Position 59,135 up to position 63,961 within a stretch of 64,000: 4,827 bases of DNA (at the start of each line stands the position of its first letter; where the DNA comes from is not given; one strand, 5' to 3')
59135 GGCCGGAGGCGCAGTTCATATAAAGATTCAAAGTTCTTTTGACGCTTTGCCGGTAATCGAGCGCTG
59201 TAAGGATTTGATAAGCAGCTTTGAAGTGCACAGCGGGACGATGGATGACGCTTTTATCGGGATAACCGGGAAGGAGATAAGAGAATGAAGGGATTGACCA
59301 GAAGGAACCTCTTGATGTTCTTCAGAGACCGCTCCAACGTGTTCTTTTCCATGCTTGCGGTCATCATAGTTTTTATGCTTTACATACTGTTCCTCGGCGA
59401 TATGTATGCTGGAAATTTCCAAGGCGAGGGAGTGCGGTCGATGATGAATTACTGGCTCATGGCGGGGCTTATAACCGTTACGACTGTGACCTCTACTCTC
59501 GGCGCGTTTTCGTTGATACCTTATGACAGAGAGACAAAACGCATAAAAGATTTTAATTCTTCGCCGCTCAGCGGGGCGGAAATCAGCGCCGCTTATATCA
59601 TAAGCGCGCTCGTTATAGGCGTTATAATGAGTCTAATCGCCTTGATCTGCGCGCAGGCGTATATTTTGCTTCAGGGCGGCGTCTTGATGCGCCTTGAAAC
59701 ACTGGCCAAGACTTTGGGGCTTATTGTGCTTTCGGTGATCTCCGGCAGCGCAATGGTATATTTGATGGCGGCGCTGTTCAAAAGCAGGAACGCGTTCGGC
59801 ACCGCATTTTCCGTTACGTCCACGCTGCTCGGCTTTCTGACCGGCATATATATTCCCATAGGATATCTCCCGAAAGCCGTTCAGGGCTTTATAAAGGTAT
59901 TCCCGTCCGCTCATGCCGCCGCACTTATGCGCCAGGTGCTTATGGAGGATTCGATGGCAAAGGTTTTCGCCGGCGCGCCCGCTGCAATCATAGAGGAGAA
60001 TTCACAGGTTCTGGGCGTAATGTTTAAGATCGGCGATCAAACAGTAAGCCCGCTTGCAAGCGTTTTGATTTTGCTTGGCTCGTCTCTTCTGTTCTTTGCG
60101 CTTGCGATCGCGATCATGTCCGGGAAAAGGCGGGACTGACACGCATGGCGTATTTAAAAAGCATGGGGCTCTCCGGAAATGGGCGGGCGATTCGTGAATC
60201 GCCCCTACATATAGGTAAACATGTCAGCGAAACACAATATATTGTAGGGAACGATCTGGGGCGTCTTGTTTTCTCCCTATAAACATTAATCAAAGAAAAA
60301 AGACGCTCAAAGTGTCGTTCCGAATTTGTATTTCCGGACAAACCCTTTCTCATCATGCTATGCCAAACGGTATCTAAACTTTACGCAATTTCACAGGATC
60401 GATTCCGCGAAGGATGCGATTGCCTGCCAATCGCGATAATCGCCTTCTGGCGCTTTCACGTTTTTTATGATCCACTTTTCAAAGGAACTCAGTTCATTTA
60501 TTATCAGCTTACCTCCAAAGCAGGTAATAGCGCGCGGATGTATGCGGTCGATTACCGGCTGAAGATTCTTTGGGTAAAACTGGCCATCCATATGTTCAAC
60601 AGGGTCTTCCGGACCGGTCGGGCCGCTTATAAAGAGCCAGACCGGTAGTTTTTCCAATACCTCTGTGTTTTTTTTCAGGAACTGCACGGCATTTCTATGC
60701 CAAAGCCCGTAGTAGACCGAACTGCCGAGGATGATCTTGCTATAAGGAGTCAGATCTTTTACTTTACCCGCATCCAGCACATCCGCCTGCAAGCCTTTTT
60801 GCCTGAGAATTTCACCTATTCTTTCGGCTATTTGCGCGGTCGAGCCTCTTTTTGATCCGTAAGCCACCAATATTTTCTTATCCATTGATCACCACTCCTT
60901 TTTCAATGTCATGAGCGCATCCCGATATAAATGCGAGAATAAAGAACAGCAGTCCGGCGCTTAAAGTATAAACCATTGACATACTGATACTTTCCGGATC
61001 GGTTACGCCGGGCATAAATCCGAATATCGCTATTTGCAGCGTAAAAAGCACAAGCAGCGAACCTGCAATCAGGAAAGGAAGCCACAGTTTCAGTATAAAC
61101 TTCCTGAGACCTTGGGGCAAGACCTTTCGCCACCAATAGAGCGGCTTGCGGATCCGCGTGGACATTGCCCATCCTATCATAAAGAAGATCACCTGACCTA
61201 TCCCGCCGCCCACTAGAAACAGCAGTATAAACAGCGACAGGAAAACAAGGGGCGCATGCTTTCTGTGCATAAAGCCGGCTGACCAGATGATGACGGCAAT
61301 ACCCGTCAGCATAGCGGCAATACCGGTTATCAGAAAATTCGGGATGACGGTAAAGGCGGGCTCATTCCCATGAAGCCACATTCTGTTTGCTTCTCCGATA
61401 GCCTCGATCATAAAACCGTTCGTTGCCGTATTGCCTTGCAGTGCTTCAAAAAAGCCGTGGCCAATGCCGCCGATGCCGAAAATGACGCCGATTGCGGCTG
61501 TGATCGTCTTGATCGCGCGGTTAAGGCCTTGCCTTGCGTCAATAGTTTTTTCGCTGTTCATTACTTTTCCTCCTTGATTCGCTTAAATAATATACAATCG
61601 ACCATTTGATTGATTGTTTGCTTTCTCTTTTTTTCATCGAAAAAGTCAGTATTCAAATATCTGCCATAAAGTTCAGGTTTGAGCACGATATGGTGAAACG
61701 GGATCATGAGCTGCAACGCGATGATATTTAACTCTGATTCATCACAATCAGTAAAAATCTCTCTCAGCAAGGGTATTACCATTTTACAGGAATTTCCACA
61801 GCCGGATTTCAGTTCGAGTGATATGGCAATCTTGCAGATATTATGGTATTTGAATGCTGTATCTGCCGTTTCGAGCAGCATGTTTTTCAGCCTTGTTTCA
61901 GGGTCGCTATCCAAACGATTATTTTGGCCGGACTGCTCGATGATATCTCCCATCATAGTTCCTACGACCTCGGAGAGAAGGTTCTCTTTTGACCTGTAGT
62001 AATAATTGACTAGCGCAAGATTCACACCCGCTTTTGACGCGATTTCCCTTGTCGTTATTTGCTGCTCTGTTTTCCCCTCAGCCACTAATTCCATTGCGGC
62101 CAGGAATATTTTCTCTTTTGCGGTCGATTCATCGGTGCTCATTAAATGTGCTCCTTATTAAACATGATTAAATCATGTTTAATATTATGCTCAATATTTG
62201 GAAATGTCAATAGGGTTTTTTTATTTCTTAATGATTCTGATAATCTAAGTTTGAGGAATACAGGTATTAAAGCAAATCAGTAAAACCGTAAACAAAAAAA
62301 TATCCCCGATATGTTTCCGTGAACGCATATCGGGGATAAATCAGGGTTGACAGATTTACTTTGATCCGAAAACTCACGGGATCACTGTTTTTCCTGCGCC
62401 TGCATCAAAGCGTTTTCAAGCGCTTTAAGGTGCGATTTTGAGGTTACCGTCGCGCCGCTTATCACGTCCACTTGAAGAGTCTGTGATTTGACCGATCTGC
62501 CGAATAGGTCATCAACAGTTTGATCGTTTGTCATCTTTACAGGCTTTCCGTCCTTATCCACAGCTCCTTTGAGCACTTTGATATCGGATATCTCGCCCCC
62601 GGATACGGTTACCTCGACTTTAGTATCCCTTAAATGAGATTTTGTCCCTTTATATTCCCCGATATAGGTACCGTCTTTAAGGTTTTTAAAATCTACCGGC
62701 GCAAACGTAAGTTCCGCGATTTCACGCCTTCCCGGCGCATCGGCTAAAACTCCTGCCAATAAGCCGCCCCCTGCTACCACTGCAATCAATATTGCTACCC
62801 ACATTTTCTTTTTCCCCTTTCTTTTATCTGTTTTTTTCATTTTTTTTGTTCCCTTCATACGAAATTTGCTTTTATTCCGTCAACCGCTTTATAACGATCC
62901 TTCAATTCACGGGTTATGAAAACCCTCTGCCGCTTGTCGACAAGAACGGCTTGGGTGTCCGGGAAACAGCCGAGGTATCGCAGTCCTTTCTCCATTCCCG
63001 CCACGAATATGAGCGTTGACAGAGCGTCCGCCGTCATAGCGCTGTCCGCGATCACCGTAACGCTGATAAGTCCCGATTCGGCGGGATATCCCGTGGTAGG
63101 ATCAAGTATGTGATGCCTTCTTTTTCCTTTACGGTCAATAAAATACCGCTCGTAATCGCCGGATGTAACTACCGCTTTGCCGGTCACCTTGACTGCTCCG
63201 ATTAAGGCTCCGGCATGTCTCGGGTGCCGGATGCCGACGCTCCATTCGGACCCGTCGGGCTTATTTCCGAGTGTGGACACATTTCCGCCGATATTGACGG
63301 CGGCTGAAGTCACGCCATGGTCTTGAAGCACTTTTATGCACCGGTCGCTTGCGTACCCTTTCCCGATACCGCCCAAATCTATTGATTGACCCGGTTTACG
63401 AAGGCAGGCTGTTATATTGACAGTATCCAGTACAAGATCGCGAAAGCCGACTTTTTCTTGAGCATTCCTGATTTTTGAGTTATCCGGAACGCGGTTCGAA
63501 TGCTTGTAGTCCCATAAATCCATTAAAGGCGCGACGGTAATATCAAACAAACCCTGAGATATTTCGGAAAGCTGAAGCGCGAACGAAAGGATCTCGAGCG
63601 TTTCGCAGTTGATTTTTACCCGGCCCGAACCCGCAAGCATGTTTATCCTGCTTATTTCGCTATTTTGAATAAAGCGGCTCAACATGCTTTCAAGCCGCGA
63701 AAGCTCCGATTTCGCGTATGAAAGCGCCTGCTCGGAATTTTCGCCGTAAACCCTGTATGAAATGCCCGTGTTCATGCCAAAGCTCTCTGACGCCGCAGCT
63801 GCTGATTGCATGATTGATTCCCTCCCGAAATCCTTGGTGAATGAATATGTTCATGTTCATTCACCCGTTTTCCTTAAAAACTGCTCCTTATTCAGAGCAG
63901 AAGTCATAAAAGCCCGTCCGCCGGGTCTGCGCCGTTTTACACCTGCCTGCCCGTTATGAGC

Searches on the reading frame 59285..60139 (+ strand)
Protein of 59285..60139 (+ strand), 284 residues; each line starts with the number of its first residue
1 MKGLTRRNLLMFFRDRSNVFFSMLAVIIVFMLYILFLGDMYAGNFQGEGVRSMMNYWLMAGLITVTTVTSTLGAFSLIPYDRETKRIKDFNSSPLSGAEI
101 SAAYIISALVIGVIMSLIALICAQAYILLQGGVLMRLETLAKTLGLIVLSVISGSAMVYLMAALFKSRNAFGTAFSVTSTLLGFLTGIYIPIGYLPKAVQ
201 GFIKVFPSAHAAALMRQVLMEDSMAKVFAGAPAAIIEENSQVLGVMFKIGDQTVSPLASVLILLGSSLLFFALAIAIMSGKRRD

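Call 59: find_homologous_proteins(query=window:59285-60139:+, max_evalue=1e-40)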
Query window:59285-60139:+ (284 aa): 210 proteins with E <= 1e-40 among 5964 candidates; the best 120 are listed.
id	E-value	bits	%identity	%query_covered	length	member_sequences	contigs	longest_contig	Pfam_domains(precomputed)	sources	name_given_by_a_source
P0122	1.5e-169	580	100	100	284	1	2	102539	PF01061.30,PF12698.14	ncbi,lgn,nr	ncbi:MAG: ABC-2 type transporter [Firmicutes bacterium ADurb.Bin182]|nr:MAG: ABC-2 type transporter 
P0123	9.3e-82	293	50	98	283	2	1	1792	PF01061.30,PF12698.14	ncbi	-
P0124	4.1e-81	291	51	98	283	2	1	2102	PF01061.30,PF12698.14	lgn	-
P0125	2.7e-80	288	50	100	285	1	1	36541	PF01061.30,PF12698.14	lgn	-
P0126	2.5e-78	281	50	99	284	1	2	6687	PF01061.30,PF12698.14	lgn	-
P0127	2.8e-78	281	50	99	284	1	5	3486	PF01061.30,PF12698.14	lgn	-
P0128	3.8e-77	278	53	98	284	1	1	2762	PF01061.30,PF12698.14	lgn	-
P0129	5.5e-77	277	48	100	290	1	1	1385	PF01061.30,PF12698.14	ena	-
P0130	1.1e-76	276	52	98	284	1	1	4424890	PF01061.30,PF12698.14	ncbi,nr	ncbi:ABC transporter permease [Bacillaceae bacterium IKA-2]|nr:ABC transporter permease [Bacillaceae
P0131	1.4e-76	276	53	98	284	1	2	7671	PF01061.30,PF12698.14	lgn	-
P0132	5.0e-76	274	48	99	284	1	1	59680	PF01061.30,PF12698.14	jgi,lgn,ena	-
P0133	5.2e-76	274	48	100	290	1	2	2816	PF01061.30,PF12698.14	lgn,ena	-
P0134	7.2e-76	273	52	98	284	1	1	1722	PF01061.30,PF12698.14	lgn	-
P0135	8.1e-76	273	50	99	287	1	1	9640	PF01061.30,PF12698.14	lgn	-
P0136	1.6e-75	272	48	100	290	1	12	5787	PF01061.30,PF12698.14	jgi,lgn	-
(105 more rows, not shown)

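Call 80: search_protein_families(library=pfam, proteins=[window:59285-60139:+])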
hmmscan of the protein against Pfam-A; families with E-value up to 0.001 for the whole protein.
window:59285-60139:+ (284 aa): 3 families
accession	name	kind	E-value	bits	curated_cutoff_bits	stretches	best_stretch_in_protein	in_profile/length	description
PF01061.29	ABC2_membrane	-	4e-13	49.8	26.9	1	4-219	6-210/211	ABC-2 type transporter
PF12698.13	ABC2_membrane_3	-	1.4e-10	41.3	31.6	1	54-275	161-346/347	ABC-2 family transporter protein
PF12730.13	ABC2_membrane_4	-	0.00096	19.6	27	1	16-178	11-174/179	ABC-2 family transporter protein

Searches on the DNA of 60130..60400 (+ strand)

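Call 11: search_rna_families(source=window, start=60130, end=60400, threshold=evalue, max_evalue=10)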
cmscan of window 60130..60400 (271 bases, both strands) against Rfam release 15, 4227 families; matches with E-value up to 10: 3.
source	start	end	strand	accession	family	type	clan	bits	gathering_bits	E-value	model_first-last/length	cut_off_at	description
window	60245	60307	+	RF00185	Flavi_CRE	Cis-reg;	-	17.4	42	1.1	1-96/96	no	Flavivirus 3' UTR cis-acting replication element (CRE)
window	60242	60326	-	RF03323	mir-3613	Gene; miRNA;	-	17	91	0.5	1-86/86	no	mir-3613 microRNA precursor family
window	60140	60159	+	RF01348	CRISPR-DR38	Gene; CRISPR;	-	15.2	44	5.2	16-35/35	no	CRISPR RNA direct repeat element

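Call 37: search_dna_similar(query=window:60165-60355:+, collection=plasmids, mode=distant, max_evalue=1, max_rows=15)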
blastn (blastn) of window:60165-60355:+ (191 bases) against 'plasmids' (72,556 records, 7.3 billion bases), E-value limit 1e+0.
No match.

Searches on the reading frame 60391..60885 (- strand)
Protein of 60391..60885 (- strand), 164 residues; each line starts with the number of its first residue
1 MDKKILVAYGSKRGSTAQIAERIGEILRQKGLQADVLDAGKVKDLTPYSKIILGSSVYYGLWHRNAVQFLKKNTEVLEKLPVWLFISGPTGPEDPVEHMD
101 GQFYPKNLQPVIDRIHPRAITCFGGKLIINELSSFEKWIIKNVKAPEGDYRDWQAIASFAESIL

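Call 44: find_encoding_contigs(protein=window:60391-60885:-, flank=10000, max_places=6)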
Protein window:60391-60885:- (164 aa): 3 contigs read that carry it; 3 places shown.
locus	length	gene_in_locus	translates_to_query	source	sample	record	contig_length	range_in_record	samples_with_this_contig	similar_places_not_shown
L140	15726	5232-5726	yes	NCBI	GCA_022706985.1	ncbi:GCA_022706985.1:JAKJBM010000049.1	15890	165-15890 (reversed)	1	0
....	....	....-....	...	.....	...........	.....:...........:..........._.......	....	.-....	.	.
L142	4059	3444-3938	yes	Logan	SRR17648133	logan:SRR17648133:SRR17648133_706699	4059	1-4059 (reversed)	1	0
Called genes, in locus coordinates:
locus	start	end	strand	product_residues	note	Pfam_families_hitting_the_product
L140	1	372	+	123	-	?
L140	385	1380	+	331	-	PF14057:GGGtGRT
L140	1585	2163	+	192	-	PF00440:TetR_N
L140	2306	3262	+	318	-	PF02424:ApbE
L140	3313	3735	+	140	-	PF04205:FMN_bind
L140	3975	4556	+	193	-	PF00440:TetR_N (weak)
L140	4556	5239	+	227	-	-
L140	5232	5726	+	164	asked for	PF12724:Flavodoxin_5, PF00258:Flavodoxin_1 (weak)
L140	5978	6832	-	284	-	PF01061:ABC2_membrane, PF12698:ABC2_membrane_3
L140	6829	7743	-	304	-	PF13175:AAA_15 (faint), PF13555:AAA_29 (weak), PF00005:ABC_tran, PF13304:AAA_21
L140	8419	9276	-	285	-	PF13484:Fer4_16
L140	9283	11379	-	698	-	PF05569:Peptidase_M56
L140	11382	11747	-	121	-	PF03965:Penicillinase_R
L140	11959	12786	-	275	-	PF08843:AbiEii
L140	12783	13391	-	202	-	PF13338:AbiEi_4 (faint)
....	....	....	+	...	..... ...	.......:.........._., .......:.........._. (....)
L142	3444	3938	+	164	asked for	PF12724:Flavodoxin_5, PF00258:Flavodoxin_1 (weak)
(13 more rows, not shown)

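Call 80: search_protein_families(library=pfam, proteins=[window:60391-60885:-])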
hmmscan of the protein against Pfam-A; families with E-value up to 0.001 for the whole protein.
window:60391-60885:- (164 aa): 2 families
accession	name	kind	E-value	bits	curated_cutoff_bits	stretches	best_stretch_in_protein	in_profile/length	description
PF12724.12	Flavodoxin_5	-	5.5e-29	101.8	27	1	6-152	1-143/145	Flavodoxin domain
PF00258.30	Flavodoxin_1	-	7.2e-06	26.7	25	1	7-69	1-68/143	Flavodoxin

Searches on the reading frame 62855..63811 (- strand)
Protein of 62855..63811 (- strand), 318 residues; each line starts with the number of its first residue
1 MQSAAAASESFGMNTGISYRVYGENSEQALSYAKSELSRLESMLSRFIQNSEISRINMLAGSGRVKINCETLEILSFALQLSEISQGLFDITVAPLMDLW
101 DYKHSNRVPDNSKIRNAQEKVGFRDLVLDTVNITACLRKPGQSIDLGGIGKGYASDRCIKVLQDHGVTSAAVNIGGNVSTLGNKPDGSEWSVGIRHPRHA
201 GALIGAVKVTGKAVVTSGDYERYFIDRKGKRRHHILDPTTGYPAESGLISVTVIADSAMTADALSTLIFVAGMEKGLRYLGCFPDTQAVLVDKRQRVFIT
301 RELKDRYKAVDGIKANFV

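Call 61: find_encoding_contigs(protein=window:62855-63811:-, flank=10000, max_places=4)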
Protein window:62855-63811:- (318 aa): 2 contigs read that carry it; 2 places shown.
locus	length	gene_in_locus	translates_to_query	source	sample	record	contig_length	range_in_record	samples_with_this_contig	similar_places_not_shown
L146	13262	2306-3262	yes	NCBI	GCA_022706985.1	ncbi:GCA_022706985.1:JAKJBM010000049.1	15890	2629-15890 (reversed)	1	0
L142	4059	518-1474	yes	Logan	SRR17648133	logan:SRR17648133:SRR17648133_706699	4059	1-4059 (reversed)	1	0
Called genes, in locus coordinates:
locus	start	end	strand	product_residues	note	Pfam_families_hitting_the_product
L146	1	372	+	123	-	?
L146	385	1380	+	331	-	PF14057:GGGtGRT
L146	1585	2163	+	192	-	PF00440:TetR_N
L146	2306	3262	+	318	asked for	PF02424:ApbE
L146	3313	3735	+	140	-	PF04205:FMN_bind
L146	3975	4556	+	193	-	PF00440:TetR_N (weak)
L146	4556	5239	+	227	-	-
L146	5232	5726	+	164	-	PF12724:Flavodoxin_5, PF00258:Flavodoxin_1 (weak)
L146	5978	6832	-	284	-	PF01061:ABC2_membrane, PF12698:ABC2_membrane_3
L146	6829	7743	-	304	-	PF13175:AAA_15 (faint), PF13555:AAA_29 (weak), PF00005:ABC_tran, PF13304:AAA_21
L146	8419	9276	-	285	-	PF13484:Fer4_16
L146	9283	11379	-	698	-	PF05569:Peptidase_M56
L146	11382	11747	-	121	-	PF03965:Penicillinase_R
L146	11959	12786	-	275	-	PF08843:AbiEii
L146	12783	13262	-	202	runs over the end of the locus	PF13338:AbiEi_4 (faint)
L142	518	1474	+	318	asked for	PF02424:ApbE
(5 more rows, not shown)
